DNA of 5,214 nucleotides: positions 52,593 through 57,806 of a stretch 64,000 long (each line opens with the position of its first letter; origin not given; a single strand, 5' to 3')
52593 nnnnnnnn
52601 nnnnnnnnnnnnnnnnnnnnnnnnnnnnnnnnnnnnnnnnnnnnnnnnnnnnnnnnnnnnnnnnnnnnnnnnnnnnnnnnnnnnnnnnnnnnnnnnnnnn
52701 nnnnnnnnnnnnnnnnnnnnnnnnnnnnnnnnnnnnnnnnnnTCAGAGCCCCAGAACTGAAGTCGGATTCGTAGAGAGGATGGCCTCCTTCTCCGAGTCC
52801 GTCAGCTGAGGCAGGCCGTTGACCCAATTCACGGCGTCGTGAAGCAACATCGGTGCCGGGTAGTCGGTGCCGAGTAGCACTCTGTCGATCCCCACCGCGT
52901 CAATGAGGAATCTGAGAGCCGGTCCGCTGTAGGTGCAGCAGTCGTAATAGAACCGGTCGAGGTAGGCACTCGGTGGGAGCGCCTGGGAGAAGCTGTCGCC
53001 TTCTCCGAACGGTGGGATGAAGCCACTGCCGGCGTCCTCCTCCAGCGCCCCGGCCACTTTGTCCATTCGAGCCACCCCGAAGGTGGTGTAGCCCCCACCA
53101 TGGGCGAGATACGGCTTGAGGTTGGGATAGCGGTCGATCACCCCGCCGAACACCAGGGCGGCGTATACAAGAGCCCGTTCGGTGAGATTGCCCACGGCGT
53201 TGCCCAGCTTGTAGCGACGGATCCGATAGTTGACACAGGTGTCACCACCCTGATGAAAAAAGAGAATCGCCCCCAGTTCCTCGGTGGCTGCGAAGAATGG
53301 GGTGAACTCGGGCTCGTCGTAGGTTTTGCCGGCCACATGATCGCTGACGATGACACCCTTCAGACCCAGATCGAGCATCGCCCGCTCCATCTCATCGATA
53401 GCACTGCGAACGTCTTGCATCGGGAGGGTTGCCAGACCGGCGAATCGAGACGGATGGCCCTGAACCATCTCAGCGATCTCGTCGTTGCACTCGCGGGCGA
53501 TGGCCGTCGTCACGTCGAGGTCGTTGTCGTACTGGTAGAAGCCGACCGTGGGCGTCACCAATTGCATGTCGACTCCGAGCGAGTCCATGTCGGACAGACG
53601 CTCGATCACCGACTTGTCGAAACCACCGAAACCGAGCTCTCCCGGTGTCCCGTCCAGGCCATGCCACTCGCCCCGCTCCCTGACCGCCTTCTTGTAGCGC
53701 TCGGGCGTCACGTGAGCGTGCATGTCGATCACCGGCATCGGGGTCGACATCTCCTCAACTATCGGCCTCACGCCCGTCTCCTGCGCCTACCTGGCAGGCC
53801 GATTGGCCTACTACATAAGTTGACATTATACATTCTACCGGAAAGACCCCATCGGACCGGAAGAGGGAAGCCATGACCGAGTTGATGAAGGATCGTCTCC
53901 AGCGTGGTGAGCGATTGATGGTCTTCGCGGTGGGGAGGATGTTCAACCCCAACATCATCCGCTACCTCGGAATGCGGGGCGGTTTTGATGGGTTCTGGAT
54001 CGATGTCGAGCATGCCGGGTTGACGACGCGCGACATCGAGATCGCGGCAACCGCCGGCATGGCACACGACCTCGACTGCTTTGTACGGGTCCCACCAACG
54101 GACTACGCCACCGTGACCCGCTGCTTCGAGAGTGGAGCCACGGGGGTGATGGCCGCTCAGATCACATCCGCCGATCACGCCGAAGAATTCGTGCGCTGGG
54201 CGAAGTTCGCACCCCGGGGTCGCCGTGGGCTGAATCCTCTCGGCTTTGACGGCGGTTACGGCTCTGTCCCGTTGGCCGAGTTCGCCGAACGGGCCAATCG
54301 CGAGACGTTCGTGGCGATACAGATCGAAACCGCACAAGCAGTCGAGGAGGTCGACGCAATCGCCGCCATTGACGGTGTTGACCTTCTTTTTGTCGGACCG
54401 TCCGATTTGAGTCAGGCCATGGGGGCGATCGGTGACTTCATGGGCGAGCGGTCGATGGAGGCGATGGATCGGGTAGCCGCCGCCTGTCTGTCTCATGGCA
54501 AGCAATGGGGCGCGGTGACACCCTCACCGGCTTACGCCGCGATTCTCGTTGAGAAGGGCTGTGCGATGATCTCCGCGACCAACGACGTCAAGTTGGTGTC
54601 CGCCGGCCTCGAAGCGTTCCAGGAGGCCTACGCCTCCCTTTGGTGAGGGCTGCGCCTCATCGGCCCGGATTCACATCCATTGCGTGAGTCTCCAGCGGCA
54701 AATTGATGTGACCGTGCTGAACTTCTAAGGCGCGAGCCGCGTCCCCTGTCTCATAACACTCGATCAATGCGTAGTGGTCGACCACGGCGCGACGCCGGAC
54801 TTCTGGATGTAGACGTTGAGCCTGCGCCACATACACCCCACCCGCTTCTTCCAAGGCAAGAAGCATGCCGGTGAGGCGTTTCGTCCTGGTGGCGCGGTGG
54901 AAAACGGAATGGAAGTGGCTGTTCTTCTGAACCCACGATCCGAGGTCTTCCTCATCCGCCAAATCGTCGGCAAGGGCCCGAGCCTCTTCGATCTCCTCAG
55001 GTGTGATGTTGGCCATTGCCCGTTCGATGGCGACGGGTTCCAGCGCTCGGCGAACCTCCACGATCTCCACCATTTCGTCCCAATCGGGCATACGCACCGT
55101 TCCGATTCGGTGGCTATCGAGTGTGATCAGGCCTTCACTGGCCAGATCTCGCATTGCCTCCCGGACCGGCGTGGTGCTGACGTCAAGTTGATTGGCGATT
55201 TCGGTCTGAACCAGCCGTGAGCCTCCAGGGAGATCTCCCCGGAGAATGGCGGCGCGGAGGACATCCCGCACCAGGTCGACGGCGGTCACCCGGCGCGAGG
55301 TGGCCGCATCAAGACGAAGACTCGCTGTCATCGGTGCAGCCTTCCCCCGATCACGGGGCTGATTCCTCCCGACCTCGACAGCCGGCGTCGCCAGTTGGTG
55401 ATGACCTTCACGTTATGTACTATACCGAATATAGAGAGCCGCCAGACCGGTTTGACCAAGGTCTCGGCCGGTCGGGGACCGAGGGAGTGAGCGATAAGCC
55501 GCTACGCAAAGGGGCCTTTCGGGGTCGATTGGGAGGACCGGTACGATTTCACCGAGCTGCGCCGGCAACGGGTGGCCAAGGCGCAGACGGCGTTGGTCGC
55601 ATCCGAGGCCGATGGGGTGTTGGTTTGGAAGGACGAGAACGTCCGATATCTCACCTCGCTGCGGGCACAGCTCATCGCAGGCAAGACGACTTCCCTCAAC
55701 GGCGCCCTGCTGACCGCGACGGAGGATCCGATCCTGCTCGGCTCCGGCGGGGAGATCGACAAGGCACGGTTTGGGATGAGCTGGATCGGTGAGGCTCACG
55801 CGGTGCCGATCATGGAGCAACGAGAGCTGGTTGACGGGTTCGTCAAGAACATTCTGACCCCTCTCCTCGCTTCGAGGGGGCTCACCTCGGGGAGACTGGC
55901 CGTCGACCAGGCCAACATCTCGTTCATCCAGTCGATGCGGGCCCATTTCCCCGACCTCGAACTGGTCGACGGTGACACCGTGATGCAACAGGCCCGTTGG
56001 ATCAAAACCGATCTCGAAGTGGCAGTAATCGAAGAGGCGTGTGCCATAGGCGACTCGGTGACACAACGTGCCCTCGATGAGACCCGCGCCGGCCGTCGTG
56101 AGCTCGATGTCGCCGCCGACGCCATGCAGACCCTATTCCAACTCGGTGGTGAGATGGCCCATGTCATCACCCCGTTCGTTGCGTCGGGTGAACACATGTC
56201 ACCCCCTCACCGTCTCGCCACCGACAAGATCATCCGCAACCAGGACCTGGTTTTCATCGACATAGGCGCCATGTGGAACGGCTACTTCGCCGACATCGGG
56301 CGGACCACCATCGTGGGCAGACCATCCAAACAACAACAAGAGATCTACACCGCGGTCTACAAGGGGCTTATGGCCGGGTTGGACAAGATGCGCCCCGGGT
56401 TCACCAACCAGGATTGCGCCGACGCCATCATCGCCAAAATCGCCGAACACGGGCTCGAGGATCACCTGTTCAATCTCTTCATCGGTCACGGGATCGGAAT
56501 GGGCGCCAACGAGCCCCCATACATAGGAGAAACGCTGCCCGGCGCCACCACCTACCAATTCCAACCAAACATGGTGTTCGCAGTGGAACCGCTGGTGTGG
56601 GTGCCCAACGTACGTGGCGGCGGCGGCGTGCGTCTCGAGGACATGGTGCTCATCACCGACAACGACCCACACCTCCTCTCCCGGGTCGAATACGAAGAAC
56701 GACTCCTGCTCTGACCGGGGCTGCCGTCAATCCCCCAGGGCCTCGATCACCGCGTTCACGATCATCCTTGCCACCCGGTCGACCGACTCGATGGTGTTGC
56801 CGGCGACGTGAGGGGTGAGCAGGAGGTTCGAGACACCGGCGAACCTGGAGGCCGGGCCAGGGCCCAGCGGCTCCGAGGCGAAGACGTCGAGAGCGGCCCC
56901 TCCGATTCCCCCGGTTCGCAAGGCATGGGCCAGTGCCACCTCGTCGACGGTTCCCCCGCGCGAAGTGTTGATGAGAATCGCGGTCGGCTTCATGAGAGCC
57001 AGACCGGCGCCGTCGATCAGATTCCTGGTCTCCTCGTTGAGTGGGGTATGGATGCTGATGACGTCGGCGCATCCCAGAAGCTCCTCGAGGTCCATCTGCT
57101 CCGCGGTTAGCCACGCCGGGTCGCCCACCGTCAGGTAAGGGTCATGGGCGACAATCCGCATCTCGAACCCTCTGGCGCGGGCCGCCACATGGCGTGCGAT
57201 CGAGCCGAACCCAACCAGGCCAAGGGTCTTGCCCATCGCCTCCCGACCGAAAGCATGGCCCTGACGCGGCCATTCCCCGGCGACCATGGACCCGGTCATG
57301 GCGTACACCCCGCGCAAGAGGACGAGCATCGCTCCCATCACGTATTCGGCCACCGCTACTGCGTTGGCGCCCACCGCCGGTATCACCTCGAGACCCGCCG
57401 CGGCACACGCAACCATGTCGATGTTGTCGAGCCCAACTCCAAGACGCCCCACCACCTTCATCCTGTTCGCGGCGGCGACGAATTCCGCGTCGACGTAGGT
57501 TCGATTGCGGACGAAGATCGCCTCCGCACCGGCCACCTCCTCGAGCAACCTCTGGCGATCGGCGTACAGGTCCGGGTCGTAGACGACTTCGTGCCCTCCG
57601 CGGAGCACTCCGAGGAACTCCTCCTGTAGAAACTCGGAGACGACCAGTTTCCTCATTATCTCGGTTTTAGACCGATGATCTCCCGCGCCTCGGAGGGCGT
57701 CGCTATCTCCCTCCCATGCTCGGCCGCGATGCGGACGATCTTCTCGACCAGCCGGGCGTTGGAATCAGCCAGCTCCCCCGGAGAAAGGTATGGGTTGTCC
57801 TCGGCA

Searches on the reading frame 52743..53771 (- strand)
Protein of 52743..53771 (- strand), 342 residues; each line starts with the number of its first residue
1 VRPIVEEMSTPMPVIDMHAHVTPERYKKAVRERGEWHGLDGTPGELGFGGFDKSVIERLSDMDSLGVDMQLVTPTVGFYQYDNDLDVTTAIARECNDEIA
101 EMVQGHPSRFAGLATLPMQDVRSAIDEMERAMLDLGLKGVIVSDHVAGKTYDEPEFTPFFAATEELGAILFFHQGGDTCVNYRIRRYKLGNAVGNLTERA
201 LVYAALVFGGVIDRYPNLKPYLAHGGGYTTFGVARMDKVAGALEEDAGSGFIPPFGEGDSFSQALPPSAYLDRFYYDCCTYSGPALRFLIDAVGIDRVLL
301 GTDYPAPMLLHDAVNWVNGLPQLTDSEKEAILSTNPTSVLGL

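Call 6: search_protein_families(library=pfam, proteins=[window:52743-53771:-], max_evalue=0.01)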
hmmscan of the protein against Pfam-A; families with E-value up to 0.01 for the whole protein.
window:52743-53771:- (342 aa): 1 family
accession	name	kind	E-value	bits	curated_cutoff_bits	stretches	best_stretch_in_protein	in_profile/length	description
PF04909.20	Amidohydro_2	-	3.8e-39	135.6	26.4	1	15-342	1-289/289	Amidohydrolase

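Call 66: search_protein_families(library=ncbifam, proteins=[window:52743-53771:-], max_evalue=1e-10)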
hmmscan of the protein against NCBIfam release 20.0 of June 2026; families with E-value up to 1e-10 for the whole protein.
window:52743-53771:- (342 aa): 0 families

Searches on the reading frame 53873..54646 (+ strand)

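Call 29: search_protein_families(library=pfam, proteins=[window:53873-54646:+], max_evalue=0.0001)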
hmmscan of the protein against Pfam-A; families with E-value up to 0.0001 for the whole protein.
window:53873-54646:+ (257 aa): 1 family
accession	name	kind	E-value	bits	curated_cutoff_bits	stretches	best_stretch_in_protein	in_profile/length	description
PF03328.21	HpcH_HpaI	-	1.6e-23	83.6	25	1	15-242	2-218/221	HpcH/HpaI aldolase/citrate lyase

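Call 66: search_protein_families(library=ncbifam, proteins=[window:53873-54646:+], max_evalue=1e-10)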
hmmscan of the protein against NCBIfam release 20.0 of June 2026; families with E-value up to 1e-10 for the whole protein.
window:53873-54646:+ (257 aa): 4 families
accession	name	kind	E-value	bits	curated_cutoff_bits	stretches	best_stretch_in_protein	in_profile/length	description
TIGR02311.1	HpaI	equivalog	2.9e-33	115.3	368.8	1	35-251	31-246/249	4-hydroxy-2-oxoheptanedioate aldolase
NF007849.0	PRK10558.1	equivalog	2.9e-29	102.3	393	1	28-253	32-254/256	2-dehydro-3-deoxyglucarate aldolase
TIGR03239.1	GarL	equivalog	8.8e-29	100.8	406.75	1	25-254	22-248/249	2-dehydro-3-deoxyglucarate aldolase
NF007521.0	PRK10128.1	equivalog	1.4e-16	60.8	441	1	31-247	33-248/267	2-keto-3-deoxy-L-rhamnonate aldolase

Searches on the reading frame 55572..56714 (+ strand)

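Call 29: search_protein_families(library=pfam, proteins=[window:55572-56714:+], max_evalue=0.0001)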
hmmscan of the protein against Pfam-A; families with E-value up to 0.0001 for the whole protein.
window:55572-56714:+ (380 aa): 2 families
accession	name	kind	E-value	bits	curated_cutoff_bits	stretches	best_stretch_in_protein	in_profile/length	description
PF00557.29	Peptidase_M24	-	6.7e-49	166.9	23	1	153-363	3-208/208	Metallopeptidase family M24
PF01321.24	Creatinase_N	-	1.4e-08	35.7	22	1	2-143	3-127/128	Creatinase/Prolidase N-terminal domain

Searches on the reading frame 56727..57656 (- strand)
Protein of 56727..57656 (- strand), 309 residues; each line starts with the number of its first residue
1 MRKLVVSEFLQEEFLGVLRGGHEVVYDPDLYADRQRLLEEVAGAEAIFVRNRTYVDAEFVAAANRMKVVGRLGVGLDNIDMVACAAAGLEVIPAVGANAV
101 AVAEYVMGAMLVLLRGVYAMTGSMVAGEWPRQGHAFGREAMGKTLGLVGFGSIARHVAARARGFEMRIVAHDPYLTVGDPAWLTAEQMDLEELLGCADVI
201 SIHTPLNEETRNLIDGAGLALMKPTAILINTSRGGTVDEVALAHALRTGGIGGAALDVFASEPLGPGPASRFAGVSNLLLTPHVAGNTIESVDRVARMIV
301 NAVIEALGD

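Call 29: search_protein_families(library=pfam, proteins=[window:56727-57656:-], max_evalue=0.0001)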
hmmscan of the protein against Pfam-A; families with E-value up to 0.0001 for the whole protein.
window:56727-57656:- (309 aa): 2 families
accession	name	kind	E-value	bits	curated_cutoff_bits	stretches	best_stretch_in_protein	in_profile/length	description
PF02826.25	2-Hacid_dh_C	-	3.3e-53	180.1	25.1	1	107-285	1-178/178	D-isomer specific 2-hydroxyacid dehydrogenase, NAD binding domain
PF00389.36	2-Hacid_dh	-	1.4e-22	80.3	24.6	1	10-307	7-124/134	D-isomer specific 2-hydroxyacid dehydrogenase, catalytic domain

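Call 104: search_protein_families(library=ncbifam, proteins=[window:56727-57656:-], max_evalue=1e-20)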
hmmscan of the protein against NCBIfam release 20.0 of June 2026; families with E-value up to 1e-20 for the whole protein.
window:56727-57656:- (309 aa): 18 families
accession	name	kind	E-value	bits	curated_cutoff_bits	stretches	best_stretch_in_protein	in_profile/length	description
TIGR01327.1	PGDH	equivalog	4.8e-81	273.1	454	1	5-307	3-301/525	phosphoglycerate dehydrogenase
NF009714.1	PRK13243.1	equivalog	1.3e-56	192.4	455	1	4-304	5-310/332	glyoxylate reductase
NF008759.0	PRK11790.1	equivalog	6.5e-56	189.7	404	1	33-304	44-314/410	phosphoglycerate dehydrogenase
NF005069.0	PRK06487.1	equivalog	1.2e-50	172.4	448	1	34-302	39-306/320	2-hydroxyacid dehydrogenase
NF006263.0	PRK08410.1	equivalog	1.4e-43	149.5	389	1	36-303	35-303/311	D-2-hydroxyacid dehydrogenase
NF011938.0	PRK15409.1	equivalog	1.5e-40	139.2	492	1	35-307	37-309/324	glyoxylate/hydroxypyruvate reductase GhrB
NF005387.0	PRK06932.1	equivalog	4.1e-40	137.7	492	1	35-297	36-300/314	2-hydroxyacid dehydrogenase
NF001309.0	PRK00257.1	equivalog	3.1e-37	128.4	434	1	39-307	33-278/379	4-phosphoerythronate dehydrogenase PdxB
NF005750.0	PRK07574.1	equivalog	4.2e-35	121.5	329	1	52-297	101-347/386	NAD-dependent formate dehydrogenase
NF041369.1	Dhydh_Halo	equivalog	1.6e-33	116.3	400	1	71-303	61-291/305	D-2-hydroxyacid dehydrogenase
NF000492.1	vanH_gen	exception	5e-33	114.5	540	1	41-262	40-255/312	D-lactate dehydrogenase VanH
NF000004.1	vanH-D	exception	2.1e-25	89.5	550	1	66-262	73-261/323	D-lactate dehydrogenase VanH-D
NF000371.1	vanH_Agroup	exception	2.4e-25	89.4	700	1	47-262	51-260/322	VanH-A/VanH-Pt family D-lactate dehydrogenase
NF000112.1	vanH-Amyco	exception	2.7e-25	89.4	625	1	41-262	69-284/348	VanH-AOV family D-lactate dehydrogenase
NF000128.1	vanH-Sc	exception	9.5e-25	87.4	650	1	39-262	58-275/337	D-lactate dehydrogenase VanH-Sc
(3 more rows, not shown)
